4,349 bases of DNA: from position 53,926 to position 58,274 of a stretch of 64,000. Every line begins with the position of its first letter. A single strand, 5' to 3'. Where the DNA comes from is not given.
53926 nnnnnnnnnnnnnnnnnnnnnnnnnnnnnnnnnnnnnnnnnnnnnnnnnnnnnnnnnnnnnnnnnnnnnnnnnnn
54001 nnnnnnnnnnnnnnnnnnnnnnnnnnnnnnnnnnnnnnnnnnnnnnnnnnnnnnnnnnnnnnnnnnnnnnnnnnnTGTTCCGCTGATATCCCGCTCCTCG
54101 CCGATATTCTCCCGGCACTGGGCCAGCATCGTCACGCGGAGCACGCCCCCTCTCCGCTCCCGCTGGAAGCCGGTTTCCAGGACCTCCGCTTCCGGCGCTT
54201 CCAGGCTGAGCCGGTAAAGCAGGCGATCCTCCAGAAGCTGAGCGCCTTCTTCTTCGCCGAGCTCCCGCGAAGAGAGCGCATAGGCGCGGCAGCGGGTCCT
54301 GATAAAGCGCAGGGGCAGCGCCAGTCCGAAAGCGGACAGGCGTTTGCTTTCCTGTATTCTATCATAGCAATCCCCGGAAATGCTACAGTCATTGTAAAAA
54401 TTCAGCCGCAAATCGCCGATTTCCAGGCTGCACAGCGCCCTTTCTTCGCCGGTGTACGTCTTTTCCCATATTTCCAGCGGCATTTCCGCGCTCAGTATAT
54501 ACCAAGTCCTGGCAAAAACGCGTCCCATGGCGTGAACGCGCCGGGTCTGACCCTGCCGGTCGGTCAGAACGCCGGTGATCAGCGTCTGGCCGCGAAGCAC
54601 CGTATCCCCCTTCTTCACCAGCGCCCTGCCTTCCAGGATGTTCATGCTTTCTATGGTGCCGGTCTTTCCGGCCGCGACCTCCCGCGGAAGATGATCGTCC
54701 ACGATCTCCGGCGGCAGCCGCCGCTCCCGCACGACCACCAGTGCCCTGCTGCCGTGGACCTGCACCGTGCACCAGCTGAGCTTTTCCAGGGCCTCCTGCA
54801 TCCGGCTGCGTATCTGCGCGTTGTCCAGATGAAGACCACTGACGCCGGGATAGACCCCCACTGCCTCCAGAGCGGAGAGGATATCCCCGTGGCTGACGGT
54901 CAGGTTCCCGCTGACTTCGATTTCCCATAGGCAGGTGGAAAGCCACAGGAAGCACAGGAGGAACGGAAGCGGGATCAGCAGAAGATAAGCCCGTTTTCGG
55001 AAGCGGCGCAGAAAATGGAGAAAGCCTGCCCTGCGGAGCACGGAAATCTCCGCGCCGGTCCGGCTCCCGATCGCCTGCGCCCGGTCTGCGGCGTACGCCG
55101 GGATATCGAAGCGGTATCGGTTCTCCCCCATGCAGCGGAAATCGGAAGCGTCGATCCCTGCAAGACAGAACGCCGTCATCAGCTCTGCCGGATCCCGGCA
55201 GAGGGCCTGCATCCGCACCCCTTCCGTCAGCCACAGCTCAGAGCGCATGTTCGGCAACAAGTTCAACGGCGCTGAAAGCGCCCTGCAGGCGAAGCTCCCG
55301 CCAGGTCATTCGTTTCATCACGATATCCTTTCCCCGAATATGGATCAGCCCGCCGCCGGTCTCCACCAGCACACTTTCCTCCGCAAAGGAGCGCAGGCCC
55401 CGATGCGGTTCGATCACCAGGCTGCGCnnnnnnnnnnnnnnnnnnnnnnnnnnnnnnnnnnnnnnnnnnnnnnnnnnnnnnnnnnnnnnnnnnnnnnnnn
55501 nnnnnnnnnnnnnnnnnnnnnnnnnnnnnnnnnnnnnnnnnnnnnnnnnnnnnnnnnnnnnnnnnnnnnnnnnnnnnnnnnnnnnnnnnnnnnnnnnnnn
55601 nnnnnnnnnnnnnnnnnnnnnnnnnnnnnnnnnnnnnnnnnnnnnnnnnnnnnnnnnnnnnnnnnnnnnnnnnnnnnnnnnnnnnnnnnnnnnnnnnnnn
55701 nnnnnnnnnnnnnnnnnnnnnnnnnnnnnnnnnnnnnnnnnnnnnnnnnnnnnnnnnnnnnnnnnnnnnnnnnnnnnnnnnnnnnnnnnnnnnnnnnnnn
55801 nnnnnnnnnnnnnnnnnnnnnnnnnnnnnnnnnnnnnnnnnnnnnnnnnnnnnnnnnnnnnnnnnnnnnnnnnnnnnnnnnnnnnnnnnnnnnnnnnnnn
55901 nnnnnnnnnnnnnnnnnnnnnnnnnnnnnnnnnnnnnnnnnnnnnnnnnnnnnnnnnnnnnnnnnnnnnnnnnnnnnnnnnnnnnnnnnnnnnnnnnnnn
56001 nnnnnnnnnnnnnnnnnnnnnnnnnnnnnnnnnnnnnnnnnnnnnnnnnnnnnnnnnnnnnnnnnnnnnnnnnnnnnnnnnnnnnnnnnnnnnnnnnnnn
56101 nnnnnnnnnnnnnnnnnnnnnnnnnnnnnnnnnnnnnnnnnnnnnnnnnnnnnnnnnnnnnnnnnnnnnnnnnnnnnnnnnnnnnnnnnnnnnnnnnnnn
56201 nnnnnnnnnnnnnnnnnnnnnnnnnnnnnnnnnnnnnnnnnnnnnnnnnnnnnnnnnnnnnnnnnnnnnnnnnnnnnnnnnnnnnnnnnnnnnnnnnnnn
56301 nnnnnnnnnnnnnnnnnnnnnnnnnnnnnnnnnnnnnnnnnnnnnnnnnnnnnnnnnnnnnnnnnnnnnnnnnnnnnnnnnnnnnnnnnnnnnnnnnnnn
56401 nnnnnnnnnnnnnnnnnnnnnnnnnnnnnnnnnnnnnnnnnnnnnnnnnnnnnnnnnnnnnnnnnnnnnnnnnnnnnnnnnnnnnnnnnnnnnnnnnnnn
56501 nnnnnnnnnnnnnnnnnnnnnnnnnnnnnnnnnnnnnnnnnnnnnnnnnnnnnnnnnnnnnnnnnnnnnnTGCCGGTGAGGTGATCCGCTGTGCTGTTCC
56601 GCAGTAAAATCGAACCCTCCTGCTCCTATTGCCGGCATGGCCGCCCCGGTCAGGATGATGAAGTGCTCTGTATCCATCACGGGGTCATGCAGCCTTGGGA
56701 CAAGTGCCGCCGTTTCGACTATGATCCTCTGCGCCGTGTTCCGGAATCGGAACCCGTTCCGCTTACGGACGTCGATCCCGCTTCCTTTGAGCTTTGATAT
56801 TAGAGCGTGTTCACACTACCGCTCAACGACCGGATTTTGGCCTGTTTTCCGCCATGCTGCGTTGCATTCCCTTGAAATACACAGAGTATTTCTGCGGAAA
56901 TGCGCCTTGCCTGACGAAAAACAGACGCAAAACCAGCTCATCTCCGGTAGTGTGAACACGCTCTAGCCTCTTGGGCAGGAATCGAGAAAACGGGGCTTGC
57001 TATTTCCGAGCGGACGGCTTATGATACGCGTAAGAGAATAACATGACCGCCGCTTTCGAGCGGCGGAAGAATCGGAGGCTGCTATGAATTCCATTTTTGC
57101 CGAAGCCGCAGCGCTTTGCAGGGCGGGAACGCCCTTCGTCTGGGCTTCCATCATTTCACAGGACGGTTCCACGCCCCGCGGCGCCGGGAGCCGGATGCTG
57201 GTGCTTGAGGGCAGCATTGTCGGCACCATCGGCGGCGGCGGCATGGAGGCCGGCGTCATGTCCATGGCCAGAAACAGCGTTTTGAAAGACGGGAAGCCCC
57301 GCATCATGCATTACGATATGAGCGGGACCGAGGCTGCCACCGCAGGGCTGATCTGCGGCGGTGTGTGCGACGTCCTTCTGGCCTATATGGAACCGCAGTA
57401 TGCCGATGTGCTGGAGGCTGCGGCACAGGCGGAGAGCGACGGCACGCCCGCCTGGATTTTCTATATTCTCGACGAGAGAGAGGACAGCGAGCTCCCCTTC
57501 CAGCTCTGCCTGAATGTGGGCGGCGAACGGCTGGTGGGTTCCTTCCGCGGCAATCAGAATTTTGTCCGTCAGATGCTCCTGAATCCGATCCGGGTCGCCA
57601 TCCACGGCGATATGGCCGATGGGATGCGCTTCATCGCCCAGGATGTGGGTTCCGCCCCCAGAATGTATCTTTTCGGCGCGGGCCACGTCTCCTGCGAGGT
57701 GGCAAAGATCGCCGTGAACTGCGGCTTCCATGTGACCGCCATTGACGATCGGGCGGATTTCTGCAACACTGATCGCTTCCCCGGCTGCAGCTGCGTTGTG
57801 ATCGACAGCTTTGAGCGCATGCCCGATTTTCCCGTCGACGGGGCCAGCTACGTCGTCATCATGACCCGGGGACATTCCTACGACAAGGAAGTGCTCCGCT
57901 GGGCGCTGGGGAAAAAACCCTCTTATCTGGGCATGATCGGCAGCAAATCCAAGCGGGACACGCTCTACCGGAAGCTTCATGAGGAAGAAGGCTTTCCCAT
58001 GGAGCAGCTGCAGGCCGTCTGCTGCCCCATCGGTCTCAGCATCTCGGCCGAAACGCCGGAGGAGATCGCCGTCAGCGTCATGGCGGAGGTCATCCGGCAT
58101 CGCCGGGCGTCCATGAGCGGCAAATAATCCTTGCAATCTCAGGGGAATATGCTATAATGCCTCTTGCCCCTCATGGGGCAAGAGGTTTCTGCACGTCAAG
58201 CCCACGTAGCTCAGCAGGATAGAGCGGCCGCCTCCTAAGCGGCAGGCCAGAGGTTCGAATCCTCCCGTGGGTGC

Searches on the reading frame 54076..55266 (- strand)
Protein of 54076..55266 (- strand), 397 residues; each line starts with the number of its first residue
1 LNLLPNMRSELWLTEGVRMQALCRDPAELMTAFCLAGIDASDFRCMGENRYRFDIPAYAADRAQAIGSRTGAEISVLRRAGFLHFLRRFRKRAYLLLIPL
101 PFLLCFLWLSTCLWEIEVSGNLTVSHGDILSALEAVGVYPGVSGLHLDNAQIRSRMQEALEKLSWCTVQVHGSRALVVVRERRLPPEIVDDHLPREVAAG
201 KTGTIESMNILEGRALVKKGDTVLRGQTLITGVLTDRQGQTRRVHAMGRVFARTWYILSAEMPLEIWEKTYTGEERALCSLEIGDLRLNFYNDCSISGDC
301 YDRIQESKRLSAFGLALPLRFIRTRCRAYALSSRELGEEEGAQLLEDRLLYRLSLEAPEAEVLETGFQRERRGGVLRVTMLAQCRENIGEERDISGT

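Call 31: search_protein_families(library=pfam, proteins=[window:54076-55266:-], max_evalue=0.0001)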
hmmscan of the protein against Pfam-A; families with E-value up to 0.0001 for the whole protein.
window:54076-55266:- (397 aa): 1 family
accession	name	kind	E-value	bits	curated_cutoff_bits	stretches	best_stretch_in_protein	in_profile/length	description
PF06898.16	YqfD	-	2.2e-85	287.3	25.2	1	16-388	6-379/379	Putative stage IV sporulation protein YqfD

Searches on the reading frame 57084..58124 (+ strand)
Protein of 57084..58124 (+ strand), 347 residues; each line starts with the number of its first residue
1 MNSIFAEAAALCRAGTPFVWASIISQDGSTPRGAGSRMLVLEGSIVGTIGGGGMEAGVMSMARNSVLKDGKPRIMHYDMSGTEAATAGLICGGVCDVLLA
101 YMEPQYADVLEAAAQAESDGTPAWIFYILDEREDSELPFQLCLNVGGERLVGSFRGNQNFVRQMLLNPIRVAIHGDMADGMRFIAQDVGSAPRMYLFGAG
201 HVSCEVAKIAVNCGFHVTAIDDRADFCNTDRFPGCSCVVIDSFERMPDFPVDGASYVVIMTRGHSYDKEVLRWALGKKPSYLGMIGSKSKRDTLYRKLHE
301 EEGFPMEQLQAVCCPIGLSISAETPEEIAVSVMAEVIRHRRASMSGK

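Call 31: search_protein_families(library=pfam, proteins=[window:57084-58124:+], max_evalue=0.0001)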
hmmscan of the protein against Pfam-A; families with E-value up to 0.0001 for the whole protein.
window:57084-58124:+ (347 aa): 2 families
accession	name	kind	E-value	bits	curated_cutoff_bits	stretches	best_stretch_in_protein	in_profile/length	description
PF13478.12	XdhC_C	-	2.1e-41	141.8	29.7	1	194-336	1-125/125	XdhC Rossmann domain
PF02625.21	XdhC_CoxI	-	7e-19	68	24.3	1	12-78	2-68/68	XdhC and CoxI family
